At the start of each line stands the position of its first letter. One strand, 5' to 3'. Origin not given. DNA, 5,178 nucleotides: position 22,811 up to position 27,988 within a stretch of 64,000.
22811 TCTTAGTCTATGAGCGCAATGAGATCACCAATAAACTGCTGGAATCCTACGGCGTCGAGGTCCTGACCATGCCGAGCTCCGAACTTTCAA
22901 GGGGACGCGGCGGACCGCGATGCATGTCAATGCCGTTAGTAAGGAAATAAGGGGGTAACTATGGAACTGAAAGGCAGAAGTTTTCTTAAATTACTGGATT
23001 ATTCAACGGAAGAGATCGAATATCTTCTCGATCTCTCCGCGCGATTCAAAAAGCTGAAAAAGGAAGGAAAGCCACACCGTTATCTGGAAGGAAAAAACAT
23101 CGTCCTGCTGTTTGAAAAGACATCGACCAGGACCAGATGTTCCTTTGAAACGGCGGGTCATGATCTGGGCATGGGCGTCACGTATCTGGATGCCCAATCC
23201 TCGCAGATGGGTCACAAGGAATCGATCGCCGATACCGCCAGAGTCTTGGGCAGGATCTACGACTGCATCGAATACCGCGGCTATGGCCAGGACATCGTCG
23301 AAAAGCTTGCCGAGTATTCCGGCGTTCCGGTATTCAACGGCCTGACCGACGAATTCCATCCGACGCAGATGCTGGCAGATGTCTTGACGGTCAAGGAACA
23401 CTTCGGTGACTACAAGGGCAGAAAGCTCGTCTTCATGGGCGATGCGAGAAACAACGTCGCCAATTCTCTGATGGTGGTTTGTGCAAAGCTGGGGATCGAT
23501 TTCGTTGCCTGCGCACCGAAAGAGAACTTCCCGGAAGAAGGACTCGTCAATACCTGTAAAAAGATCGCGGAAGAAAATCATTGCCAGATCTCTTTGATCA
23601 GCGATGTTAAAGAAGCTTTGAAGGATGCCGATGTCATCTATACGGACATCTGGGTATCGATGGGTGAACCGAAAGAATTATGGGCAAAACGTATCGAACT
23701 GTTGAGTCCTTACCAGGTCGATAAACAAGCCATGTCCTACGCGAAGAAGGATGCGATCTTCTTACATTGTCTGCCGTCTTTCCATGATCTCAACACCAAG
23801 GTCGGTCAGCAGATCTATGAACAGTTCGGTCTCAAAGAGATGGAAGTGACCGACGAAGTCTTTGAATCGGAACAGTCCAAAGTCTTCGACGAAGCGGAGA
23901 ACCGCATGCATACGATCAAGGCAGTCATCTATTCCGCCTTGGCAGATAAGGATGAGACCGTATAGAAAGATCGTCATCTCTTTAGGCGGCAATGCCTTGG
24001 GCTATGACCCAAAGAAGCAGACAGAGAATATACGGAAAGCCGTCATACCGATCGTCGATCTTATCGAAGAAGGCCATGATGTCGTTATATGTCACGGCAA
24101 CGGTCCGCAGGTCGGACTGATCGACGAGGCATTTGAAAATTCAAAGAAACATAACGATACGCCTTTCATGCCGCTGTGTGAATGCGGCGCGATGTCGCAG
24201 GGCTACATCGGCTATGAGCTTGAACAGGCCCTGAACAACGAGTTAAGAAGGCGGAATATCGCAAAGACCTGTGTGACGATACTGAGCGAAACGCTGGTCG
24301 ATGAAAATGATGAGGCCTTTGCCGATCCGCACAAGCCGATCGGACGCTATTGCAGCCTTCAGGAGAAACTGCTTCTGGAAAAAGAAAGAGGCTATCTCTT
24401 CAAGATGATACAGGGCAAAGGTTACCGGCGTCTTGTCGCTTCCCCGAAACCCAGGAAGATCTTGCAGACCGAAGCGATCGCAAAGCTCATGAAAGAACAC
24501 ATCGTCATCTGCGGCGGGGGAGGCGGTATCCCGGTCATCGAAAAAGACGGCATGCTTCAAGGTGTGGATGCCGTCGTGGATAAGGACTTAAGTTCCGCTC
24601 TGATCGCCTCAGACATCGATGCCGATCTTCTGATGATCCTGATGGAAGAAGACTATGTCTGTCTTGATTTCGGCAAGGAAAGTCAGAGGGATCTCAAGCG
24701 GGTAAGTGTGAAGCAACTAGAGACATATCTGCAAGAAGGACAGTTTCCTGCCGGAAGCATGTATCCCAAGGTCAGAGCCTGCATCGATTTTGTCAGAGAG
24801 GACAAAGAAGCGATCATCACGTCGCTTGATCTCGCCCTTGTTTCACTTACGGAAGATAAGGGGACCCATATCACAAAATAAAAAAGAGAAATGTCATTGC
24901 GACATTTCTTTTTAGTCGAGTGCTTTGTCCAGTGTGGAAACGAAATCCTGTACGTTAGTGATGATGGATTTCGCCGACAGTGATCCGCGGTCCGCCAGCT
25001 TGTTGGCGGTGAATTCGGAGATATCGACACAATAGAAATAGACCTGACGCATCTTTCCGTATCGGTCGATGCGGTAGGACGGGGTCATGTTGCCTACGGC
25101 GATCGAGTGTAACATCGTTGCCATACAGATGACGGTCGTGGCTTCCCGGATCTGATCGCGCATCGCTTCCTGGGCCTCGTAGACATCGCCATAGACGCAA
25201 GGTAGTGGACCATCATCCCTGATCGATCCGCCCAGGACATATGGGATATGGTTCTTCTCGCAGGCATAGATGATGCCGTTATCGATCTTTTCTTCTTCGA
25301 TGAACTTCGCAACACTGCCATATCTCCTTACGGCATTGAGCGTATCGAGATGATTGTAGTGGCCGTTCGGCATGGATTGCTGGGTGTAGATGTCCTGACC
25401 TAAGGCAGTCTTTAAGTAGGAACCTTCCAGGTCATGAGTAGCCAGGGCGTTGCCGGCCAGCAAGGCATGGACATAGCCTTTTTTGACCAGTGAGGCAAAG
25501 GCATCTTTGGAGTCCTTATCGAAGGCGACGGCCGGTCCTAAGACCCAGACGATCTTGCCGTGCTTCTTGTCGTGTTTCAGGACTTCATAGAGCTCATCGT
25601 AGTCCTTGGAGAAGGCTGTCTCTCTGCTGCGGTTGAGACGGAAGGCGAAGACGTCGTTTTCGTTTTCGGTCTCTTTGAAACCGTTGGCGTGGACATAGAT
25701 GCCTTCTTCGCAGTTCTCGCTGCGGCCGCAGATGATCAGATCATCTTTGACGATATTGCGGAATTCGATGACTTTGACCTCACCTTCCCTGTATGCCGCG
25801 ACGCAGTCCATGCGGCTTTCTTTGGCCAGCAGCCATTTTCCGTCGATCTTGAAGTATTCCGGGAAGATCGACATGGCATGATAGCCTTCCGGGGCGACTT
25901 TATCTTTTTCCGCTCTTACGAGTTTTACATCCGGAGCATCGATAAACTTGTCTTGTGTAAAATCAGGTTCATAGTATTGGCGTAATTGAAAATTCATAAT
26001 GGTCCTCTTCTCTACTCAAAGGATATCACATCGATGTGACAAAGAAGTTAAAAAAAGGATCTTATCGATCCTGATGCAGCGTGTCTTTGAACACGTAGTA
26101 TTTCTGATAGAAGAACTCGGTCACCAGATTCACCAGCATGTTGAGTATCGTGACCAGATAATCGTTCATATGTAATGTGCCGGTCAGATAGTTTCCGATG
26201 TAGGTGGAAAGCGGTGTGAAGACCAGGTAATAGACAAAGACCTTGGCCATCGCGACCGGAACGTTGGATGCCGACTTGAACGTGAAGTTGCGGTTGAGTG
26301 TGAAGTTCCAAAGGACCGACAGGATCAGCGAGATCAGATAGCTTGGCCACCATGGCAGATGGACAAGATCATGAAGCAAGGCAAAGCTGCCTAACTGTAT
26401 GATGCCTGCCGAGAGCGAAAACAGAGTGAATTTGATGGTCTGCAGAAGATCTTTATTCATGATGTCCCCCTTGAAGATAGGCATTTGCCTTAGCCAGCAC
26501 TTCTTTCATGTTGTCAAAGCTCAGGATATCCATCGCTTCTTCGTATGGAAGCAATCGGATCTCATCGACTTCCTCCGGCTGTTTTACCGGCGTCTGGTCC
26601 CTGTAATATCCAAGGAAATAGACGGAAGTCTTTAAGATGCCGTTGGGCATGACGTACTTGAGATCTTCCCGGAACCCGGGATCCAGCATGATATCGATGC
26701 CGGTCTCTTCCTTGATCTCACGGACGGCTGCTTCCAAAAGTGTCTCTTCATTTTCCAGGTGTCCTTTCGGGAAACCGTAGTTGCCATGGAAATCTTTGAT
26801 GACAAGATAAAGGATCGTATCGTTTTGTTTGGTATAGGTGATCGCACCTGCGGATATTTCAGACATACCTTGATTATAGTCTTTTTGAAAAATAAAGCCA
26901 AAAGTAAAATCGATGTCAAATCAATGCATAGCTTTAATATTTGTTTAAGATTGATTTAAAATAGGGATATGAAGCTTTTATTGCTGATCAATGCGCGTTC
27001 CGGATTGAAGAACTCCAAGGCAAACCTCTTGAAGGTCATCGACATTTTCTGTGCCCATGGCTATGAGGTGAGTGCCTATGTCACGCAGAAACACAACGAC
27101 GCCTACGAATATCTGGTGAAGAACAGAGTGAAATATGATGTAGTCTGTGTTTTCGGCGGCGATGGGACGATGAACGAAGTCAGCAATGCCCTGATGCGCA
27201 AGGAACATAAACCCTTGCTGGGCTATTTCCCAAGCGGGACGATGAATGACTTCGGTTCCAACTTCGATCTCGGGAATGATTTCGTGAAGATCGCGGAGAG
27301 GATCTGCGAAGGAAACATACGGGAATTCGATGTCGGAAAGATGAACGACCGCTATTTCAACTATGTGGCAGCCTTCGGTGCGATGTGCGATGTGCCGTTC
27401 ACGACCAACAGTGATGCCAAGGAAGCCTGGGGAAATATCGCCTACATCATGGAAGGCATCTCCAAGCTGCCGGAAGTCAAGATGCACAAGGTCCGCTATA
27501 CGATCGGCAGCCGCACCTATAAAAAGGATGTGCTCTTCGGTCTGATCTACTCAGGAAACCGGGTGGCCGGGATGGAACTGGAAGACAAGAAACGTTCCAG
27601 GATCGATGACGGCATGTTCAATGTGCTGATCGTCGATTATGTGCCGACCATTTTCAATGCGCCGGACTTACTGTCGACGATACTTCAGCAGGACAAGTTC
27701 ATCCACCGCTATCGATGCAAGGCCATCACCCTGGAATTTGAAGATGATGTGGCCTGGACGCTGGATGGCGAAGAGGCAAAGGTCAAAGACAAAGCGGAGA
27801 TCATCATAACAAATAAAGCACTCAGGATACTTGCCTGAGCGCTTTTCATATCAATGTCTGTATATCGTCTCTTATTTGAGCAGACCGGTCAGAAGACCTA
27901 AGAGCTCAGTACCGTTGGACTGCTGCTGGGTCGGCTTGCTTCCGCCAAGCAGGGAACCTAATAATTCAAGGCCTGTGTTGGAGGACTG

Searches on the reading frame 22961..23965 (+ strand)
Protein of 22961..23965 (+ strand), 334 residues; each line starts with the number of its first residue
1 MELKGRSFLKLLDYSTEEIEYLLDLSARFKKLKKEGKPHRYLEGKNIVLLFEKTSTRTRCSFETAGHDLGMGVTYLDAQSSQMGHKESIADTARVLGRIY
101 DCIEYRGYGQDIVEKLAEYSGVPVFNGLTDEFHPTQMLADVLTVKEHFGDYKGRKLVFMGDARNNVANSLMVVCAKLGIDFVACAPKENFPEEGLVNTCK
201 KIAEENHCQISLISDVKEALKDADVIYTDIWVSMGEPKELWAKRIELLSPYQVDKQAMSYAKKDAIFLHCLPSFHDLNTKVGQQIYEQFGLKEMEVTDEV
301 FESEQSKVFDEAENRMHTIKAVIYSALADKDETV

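Call 87: search_protein_families(library=pfam, proteins=[window:22961-23965:+], max_evalue=0.00001)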
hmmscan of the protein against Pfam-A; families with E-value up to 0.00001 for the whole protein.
window:22961-23965:+ (334 aa): 2 families
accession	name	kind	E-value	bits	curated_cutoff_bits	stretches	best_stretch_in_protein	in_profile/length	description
PF00185.30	OTCace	-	3.8e-54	183.4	29.4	1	152-325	1-156/157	Aspartate/ornithine carbamoyltransferase, Asp/Orn binding domain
PF02729.26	OTCace_N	-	4.2e-49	166.9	29.9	1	6-146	1-148/148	Aspartate/ornithine carbamoyltransferase, carbamoyl-P binding domain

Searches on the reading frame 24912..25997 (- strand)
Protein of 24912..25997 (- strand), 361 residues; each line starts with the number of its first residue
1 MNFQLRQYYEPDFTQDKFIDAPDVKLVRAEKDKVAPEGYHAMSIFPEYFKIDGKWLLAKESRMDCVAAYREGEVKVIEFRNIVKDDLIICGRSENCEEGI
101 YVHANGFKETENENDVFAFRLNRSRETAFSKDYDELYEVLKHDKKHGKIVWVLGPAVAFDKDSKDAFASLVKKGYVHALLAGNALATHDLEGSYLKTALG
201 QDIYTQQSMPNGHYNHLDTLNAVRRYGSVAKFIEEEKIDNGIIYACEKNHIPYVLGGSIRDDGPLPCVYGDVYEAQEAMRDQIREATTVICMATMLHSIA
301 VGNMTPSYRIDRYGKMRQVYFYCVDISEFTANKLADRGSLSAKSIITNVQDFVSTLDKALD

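Call 87: search_protein_families(library=pfam, proteins=[window:24912-25997:-], max_evalue=0.00001)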
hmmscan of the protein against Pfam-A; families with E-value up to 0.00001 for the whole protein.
window:24912-25997:- (361 aa): 1 family
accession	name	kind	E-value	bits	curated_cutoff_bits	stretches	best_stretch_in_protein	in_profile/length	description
PF21570.3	ArgZ-like_C_2nd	-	3.5e-66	223.4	27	1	139-356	7-213/213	Arginine dihydrolase ArgZ-like, C-terminal, Rossmann fold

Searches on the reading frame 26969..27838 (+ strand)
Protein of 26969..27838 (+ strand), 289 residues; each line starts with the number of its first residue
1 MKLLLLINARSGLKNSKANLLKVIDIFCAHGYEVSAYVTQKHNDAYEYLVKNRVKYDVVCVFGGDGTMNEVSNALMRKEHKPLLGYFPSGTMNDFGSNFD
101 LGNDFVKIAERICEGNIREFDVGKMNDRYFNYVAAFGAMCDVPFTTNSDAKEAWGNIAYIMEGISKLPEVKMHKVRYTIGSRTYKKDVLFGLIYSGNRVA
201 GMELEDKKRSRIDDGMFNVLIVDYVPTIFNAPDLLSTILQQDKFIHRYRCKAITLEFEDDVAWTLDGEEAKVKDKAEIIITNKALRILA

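Call 25: search_protein_families(library=pfam, proteins=[window:26969-27838:+], max_evalue=0.001)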
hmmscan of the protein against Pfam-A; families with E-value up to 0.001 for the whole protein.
window:26969-27838:+ (289 aa): 2 families
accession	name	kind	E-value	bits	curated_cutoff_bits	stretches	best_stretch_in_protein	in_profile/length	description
PF00781.29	DAGK_cat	-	9.1e-29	100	23.6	1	2-125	1-125/125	Diacylglycerol kinase catalytic domain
PF01513.26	NAD_kinase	-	0.00048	20.9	25.5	1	51-116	67-129/130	ATP-NAD kinase N-terminal domain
